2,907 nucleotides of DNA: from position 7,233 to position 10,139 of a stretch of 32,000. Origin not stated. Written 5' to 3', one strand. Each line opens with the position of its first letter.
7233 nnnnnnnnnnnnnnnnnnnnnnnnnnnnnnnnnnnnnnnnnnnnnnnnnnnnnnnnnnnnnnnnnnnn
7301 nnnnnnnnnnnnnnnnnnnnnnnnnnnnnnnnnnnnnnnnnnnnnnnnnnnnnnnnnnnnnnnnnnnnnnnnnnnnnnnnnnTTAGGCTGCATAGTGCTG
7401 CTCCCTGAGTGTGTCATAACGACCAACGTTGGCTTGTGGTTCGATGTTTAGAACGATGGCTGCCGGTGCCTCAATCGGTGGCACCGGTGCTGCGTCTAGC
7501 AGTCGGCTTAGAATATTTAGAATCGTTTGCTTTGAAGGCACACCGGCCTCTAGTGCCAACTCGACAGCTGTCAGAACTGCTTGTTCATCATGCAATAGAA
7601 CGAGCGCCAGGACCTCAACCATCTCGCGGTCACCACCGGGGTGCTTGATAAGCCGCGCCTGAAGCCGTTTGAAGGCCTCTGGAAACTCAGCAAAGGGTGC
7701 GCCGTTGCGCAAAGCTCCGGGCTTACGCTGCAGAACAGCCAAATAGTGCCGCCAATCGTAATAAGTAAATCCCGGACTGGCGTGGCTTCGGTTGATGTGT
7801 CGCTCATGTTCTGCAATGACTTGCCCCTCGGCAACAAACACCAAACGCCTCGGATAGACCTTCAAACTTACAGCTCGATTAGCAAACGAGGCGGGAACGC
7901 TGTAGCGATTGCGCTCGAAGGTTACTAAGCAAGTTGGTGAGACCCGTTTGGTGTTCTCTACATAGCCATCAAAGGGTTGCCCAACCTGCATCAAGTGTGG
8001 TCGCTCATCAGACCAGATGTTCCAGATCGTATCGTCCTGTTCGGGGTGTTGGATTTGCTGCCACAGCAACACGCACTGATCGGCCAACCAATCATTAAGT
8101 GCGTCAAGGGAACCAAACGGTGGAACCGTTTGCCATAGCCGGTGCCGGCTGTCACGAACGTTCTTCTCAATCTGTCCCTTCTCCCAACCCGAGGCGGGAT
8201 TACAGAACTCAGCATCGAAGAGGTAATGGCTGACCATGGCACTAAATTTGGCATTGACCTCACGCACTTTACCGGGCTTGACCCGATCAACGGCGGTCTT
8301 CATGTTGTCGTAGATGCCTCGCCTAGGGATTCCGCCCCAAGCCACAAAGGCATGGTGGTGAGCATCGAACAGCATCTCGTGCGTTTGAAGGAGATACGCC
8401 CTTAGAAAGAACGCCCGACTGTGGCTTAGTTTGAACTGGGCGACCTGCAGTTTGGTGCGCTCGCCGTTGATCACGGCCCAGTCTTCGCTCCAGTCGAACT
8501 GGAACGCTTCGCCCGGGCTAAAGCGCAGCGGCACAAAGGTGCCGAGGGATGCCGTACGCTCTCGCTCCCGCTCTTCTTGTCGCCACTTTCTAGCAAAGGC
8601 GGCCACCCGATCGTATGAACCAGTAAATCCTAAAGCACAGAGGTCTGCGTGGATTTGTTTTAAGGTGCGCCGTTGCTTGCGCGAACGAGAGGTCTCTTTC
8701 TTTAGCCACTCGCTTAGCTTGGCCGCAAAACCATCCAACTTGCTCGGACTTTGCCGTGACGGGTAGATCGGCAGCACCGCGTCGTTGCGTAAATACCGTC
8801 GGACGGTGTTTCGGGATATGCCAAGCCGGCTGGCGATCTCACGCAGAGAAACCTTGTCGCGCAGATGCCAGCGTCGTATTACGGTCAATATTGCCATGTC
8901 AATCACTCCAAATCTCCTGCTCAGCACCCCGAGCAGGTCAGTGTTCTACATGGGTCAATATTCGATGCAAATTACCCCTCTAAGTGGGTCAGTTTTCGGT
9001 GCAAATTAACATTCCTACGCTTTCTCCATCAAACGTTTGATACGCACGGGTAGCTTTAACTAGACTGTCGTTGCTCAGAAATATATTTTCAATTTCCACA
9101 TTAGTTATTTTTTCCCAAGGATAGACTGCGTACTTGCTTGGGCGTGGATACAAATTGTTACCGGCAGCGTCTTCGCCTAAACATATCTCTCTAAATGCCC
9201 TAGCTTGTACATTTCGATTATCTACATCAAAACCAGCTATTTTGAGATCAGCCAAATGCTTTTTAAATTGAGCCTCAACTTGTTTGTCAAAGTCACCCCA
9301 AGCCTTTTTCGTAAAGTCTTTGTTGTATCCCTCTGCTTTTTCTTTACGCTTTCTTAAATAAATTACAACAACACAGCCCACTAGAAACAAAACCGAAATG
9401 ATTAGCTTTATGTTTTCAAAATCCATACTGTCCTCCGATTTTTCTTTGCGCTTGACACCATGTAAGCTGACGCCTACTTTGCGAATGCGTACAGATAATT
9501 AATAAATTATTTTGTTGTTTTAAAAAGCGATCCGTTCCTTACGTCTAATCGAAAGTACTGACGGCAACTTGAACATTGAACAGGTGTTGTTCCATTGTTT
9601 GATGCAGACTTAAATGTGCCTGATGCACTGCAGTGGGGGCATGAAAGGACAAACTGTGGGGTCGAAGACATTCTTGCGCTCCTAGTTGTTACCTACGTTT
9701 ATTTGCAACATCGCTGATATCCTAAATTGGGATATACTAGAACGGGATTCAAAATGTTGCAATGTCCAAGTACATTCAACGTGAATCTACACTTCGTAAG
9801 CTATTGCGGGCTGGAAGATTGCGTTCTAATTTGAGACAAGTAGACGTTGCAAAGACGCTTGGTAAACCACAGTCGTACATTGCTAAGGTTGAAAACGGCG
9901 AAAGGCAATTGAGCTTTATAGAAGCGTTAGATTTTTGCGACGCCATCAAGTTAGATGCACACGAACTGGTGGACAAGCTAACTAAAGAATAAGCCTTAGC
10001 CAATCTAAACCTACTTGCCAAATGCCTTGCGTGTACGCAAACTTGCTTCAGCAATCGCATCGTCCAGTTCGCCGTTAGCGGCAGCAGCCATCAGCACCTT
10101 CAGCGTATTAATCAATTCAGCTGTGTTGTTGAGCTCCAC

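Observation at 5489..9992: XRE-divergent orphan operon (Zn-ribbon, membrane-anchored 246-aa protein, 65-aa, Pro-rich protein): candidate undescribed toxin/defence-like module, currently knocked out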

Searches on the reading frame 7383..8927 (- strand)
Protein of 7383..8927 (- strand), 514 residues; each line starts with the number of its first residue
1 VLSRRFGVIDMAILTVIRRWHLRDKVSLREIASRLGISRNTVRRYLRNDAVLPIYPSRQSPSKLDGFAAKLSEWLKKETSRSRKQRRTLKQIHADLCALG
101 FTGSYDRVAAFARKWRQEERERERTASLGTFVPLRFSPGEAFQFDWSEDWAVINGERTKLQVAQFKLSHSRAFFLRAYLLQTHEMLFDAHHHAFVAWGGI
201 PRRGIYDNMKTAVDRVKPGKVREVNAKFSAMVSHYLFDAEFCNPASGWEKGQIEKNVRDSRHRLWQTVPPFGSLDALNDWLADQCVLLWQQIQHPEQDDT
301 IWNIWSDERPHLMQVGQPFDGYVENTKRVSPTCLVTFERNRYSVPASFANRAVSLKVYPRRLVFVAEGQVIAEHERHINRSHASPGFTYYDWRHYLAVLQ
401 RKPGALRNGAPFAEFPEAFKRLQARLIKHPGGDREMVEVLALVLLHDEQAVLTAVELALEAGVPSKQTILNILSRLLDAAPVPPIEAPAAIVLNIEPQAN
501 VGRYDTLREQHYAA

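Call 91: search_protein_families(library=pfam, max_evalue=0.001, proteins=[window:7383-8927:-])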
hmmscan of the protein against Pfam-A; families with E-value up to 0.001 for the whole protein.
window:7383-8927:- (514 aa): 12 families
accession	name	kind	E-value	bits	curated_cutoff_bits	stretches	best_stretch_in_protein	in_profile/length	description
PF22483.2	Mu-transpos_C_2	-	1.4e-16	60.4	27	1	317-380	4-67/73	Mu transposase, C-terminal domain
PF08279.18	HTH_11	-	1.8e-06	28.1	25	1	23-47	13-37/55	HTH domain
PF13384.12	HTH_23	-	5.8e-05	23.2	24.6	1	21-47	13-39/50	Homeodomain-like domain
PF13412.12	HTH_24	-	8.6e-05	22.5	21.9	1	9-47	4-39/48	Winged helix-turn-helix DNA-binding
PF09339.16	HTH_IclR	-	0.00013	22.1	22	1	24-47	17-40/52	IclR helix-turn-helix domain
PF01978.25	TrmB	-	0.00022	21.4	25.6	0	26-48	23-45/68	Sugar-specific transcriptional regulator TrmB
PF04967.18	HTH_10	-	0.00039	20.6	23.1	0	25-48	23-46/53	HTH DNA binding domain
PF13936.12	HTH_38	-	0.00045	20.3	27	1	17-47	13-42/44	Helix-turn-helix domain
PF08281.18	Sigma70_r4_2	-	0.00048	20.2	25.7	1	27-47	28-48/54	Sigma-70, region 4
PF04545.22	Sigma70_r4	-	0.00055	19.8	24.1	0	20-46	17-41/50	Sigma-70, region 4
PF13551.12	HTH_29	-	0.00061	20.3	28.1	0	21-46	7-33/64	Winged helix-turn helix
PF13338.12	AbiEi_4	-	0.00088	19.8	25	0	25-48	11-35/49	Transcriptional regulator, AbiEi antitoxin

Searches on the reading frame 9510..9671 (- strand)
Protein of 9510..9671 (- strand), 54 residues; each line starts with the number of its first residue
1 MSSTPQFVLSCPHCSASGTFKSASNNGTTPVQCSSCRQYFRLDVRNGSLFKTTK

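Call 8: search_protein_families(library=pfam, max_evalue=0.1, proteins=[window:9510-9671:-])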
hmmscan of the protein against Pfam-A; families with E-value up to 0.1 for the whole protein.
seq(54 aa): 16 families
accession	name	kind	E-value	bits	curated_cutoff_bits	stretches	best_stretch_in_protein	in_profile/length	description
PF13717.11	Zn_ribbon_4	-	0.00036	20.8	30.3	1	10-41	4-36/36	zinc-ribbon domain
PF05129.18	Zn_ribbon_Elf1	-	0.0011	19.4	29.8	1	8-46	22-62/79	Transcription elongation factor Elf1 like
PF13465.12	zf-H2C2_2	-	0.0063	17.2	40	0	27-40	11-24/26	Zinc-finger double domain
PF14354.12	Lar_restr_allev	-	0.0072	17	28.6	1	9-38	4-33/58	Restriction alleviation protein Lar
PF21257.3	PHD_ash2p_like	-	0.017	15.4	28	0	27-44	4-21/53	ASH2, PHD zinc finger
PF24441.1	DUF7560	-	0.017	15.3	27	0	5-17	2-14/44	Family of unknown function (DUF7560)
PF22191.2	IBR_1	-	0.018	15.3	27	1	9-40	4-31/47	IBR domain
PF15777.11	Anti-TRAP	-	0.022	15.2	32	1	3-37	5-37/59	Tryptophan RNA-binding attenuator protein inhibitory protein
PF13719.11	Zn_ribbon_5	-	0.035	14.3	29.3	0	9-40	3-35/37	zinc-ribbon domain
PF08273.17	Zn_Ribbon_Prim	-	0.077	13.8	23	1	11-37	6-32/37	Zinc-binding domain of primase-helicase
PF06044.18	DpnI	-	0.081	13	26.7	1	10-47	33-70/183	Dam-replacing family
PF22289.1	DmmA-like_C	-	0.082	13.3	27.4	0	10-38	3-26/44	Dimethylamine monooxygenase subunit DmmA-like, C-terminal domain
PF18073.7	Zn_ribbon_LapB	-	0.089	12.9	25.7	0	10-21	16-27/28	Rubredoxin metal binding domain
PF24460.1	DUF7575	-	0.091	12.6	28.5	0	10-14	5-9/28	Domain of unknown function (DUF7575)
PF09526.16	DUF2387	-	0.094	13.2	25.9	1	11-41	11-41/72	Probable metal-binding protein (DUF2387)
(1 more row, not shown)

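Call 19: search_protein_families(library=phrogs, max_evalue=0.01, proteins=[window:9510-9671:-])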
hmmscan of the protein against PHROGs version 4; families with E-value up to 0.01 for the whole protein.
seq(54 aa): 3 families
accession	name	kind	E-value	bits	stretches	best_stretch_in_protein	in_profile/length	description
phrog_6504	-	unknown function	0.00069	20.8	1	10-54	9-58/61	-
phrog_1191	-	integration and excision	0.0028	18.7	1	9-44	6-43/90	transposase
phrog_15035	-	unknown function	0.0042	18.2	1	9-38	6-36/64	-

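Call 20: search_protein_families(library=padloc, max_evalue=0.01, proteins=[window:9510-9671:-])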
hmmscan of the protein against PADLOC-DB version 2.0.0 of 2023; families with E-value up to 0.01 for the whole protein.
seq(54 aa): 0 families

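Call 21: search_protein_families(library=ncbifam, max_evalue=0.01, proteins=[window:9510-9671:-])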
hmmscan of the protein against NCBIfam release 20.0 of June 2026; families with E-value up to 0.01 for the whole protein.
seq(54 aa): 4 families
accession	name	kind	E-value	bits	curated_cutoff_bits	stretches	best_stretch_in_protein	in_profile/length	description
NF047912.1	ECs_2282_CxxC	subfamily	0.00078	19.3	37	1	9-40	3-37/60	ECs_2282 family putative zinc-binding protein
NF041374.1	GDCCVxC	domain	0.0057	16.9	40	1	8-41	2-35/58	GDCCVxC domain-containing (seleno)protein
NF011482.0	PRK14892.1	equivalog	0.0065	16.4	109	1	8-46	21-58/101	putative transcription elongation factor Elf1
TIGR02098.1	MJ0042_CXXC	domain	0.0081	15.8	20.9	0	8-40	2-35/38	MJ0042-type zinc finger domain-containing protein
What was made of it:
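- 9507..9671 (-): 54-aa Zn-ribbon ORF (CPHC...CSSC), first gene of the operon, not annotated in the public record. Only sub-threshold generic Zn-ribbon matches (calls 8, 21).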

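Call 73: find_encoding_contigs(protein=P0048, flank=10000, max_places=2)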
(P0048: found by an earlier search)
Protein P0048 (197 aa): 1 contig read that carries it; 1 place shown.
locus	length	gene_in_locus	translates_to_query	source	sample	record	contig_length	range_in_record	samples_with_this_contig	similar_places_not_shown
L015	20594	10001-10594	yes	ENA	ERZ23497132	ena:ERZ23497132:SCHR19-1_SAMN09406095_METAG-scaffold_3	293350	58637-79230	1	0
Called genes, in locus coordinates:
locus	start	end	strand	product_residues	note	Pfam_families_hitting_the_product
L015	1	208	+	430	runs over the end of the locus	PF00817:IMS, PF11799:IMS_C, PF13438:DUF4113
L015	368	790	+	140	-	PF02635:DsrE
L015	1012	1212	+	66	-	PF02597:ThiS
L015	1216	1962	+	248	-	PF02390:Methyltransf_4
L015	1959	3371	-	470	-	PF02881:SRP54_N, PF06414:Zeta_toxin (faint), PF13401:AAA_22, PF00448:SRP54, PF02978:SRP_SPB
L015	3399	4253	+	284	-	PF01578:Cytochrom_C_asm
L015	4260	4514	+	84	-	-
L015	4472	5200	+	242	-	PF01510:Amidase_2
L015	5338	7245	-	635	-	PF02518:HATPase_c (weak), PF13589:HATPase_c_3, PF00183:HSP90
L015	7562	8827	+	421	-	-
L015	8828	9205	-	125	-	-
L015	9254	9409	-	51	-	-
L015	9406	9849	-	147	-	PF20346:DUF6641 (weak)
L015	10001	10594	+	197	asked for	-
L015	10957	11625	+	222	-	PF00589:Phage_integrase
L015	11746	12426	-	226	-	-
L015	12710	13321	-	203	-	-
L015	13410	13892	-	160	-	-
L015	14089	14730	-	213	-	-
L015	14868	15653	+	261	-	-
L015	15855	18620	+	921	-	PF20464:MmeI_N, PF20465:MmeI_hel, PF20473:MmeI_Mtase, PF20466:MmeI_TRD, PF20467:MmeI_C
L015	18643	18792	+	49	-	-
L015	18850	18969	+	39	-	-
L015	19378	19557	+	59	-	-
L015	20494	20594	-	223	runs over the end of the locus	PF17124:ThiJ_like (weak), PF01965:DJ-1_PfpI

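Call 74: find_encoding_contigs(protein=P0039, flank=10000, max_places=2)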
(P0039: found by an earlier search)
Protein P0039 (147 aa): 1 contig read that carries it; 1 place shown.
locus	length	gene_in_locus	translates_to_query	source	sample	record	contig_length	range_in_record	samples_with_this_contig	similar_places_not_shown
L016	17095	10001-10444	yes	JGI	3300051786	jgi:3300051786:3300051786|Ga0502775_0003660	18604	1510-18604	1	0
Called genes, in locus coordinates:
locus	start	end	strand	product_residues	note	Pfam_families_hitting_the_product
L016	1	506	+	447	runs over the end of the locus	-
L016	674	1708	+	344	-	PF10544:T5orf172, PF13455:MUG113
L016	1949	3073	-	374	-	PF00145:DNA_methylase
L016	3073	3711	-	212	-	PF09517:RE_Eco29kI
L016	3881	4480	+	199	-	-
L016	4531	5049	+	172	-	-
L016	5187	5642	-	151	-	-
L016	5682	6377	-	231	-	PF00004:AAA (faint)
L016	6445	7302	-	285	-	-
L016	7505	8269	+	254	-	-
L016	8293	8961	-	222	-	PF00589:Phage_integrase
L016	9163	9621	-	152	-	-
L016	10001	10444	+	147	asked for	PF20346:DUF6641 (weak)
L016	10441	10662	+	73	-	PF05930:Phage_AlpA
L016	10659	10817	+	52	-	-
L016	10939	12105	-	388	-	PF08797:HIRAN (weak)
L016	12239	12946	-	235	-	PF03372:Exo_endo_phos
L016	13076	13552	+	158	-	-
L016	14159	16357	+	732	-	-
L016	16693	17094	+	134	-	?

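Call 83: find_encoding_contigs(protein=P0029, flank=10000, max_places=3)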
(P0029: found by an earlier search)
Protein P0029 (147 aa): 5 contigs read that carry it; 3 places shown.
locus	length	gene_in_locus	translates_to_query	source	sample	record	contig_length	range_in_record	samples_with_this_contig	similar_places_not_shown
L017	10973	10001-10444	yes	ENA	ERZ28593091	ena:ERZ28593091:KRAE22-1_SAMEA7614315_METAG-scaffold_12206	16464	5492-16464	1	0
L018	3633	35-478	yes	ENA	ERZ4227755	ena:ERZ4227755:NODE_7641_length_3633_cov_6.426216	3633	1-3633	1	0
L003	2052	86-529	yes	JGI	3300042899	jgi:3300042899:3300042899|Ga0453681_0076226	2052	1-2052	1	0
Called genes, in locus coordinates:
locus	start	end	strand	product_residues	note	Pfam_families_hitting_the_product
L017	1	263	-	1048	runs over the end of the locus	PF04313:HSDR_N, PF04851:ResIII, PF18766:SWI2_SNF2, PF22679:T1R_D3-like, PF11867:T1RH-like_C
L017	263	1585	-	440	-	PF01420:Methylase_S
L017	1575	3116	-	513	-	PF12161:HsdM_N, PF02384:N6_Mtase, PF05175:MTS (weak)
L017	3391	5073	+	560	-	-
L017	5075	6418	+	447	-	-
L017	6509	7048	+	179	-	-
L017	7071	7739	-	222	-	PF00589:Phage_integrase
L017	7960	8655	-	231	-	-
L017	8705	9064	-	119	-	-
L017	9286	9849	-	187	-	-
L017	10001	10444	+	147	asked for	PF20346:DUF6641 (weak)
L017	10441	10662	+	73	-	PF05930:Phage_AlpA, PF12728:HTH_17 (weak)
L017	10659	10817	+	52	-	-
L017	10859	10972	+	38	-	?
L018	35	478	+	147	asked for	PF20346:DUF6641 (weak)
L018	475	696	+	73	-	PF05930:Phage_AlpA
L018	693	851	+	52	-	-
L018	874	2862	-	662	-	PF08238:Sel1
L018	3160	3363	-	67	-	-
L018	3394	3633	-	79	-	?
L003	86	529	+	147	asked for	PF20346:DUF6641 (weak)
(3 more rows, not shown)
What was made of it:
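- Both types occur in one sample: call 83.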

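Call 91: search_protein_families(library=pfam, max_evalue=0.001, proteins=[L015:7562-8827:+, L016:10441-10662:+])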
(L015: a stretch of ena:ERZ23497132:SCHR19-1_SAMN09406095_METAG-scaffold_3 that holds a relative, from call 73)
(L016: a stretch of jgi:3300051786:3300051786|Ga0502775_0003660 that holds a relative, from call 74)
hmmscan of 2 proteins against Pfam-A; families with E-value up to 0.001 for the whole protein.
L015:7562-8827:+ (421 aa): 1 family
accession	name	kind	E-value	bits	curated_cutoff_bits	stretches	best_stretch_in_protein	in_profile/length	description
PF22022.2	Phage_int_M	-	3.6e-05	24.3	27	1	76-177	1-94/96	Phage integrase central domain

L016:10441-10662:+ (73 aa): 2 families
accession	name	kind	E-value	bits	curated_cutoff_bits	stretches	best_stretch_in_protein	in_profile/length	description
PF05930.18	Phage_AlpA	-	8.1e-17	61.3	21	1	18-67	2-51/51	Prophage CP4-57 regulatory protein (AlpA)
PF12728.13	HTH_17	-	2e-05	25.2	27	1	22-60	4-38/51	Helix-turn-helix domain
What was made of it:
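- On AlpA-regulated islands: AlpA is present in the sister loci L016-L018 (calls 74, 83, 91).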

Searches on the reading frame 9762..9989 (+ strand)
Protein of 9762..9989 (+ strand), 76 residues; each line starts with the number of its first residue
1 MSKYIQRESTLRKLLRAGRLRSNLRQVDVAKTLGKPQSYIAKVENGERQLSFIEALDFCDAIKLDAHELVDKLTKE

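Call 8: search_protein_families(library=pfam, max_evalue=0.1, proteins=[window:9762-9989:+])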
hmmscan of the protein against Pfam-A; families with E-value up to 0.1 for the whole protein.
seq(76 aa): 4 families
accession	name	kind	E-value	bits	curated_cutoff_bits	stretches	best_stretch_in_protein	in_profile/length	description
PF01381.28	HTH_3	-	1.6e-09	38.1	23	1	15-68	1-54/55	Helix-turn-helix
PF13560.12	HTH_31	-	1e-08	35.8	27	1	12-69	3-61/64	Helix-turn-helix domain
PF08535.16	KorB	-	0.02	15.3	22.3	1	23-42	3-22/89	KorB domain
PF01187.23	MIF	-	0.052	14.3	22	1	28-65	25-62/114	Macrophage migration inhibitory factor (MIF)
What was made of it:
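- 9762..9992 (+): XRE-family HTH repressor gene, 76 aa. HTH_3 E 1.6e-9 (call 8).
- Checked: XRE gene at 9762-9992 (+), 76 aa. It matches HTH_3 with E 1.6e-9 (call 8).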

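Call 19: search_protein_families(library=phrogs, max_evalue=0.01, proteins=[window:9762-9989:+])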
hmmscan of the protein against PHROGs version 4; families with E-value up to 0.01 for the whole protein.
seq(76 aa): 11 families
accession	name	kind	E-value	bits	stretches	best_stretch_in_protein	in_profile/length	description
phrog_8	-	transcription regulation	3.8e-07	30.9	1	14-71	165-217/346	transcriptional regulator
phrog_3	-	transcription regulation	8.1e-06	26.9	1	8-69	86-145/430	transcriptional repressor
phrog_1373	-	transcription regulation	8.6e-06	26.8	1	8-65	61-118/166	transcriptional regulator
phrog_638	-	transcription regulation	2.5e-05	25.1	1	12-69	5-63/145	transcriptional regulator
phrog_4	-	transcription regulation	0.00014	21.9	1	9-56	135-178/400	transcriptional repressor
phrog_2339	-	DNA, RNA and nucleotide metabolism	0.0002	22.3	1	7-51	22-66/98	HTH DNA binding protein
phrog_38027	-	transcription regulation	0.0017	19.4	1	14-69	72-127/143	transcriptional repressor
phrog_2967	-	transcription regulation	0.0017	18.9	1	13-70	13-70/225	transcriptional regulator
phrog_2439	-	transcription regulation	0.0021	18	1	11-52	8-49/367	transcriptional regulator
phrog_4031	-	unknown function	0.0031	17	1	12-73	520-581/626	-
phrog_4441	-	DNA, RNA and nucleotide metabolism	0.0079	17.5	1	28-73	23-68/98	HTH DNA binding protein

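Call 20: search_protein_families(library=padloc, max_evalue=0.01, proteins=[window:9762-9989:+])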
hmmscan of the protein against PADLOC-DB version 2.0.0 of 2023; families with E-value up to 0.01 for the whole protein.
seq(76 aa): 5 families
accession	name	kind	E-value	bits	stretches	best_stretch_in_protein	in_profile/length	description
PDLC02926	HTH_VI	-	3.7e-07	28.3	1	11-53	2-44/92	-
PDLC03665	Control_protein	-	8.1e-05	20.8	1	19-70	17-69/77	control protein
PDLC03664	Control_protein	-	0.00017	20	1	15-69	18-72/74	control protein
PDLC03666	Control_protein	-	0.00018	19.9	1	16-69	12-65/77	control protein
PDLC04142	capH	-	0.0068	15.5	1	10-73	6-65/103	capH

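Call 91: search_protein_families(library=pfam, max_evalue=0.001, proteins=[L015:7562-8827:+, L016:10441-10662:+])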
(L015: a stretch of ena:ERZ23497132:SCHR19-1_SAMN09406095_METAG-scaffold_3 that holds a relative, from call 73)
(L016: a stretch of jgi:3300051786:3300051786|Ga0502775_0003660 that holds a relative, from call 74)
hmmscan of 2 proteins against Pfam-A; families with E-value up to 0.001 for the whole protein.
L015:7562-8827:+ (421 aa): 1 family
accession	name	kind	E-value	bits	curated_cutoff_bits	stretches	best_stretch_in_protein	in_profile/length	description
PF22022.2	Phage_int_M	-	3.6e-05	24.3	27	1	76-177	1-94/96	Phage integrase central domain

L016:10441-10662:+ (73 aa): 2 families
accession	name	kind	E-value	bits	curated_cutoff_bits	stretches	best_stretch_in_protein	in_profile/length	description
PF05930.18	Phage_AlpA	-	8.1e-17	61.3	21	1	18-67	2-51/51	Prophage CP4-57 regulatory protein (AlpA)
PF12728.13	HTH_17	-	2e-05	25.2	27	1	22-60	4-38/51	Helix-turn-helix domain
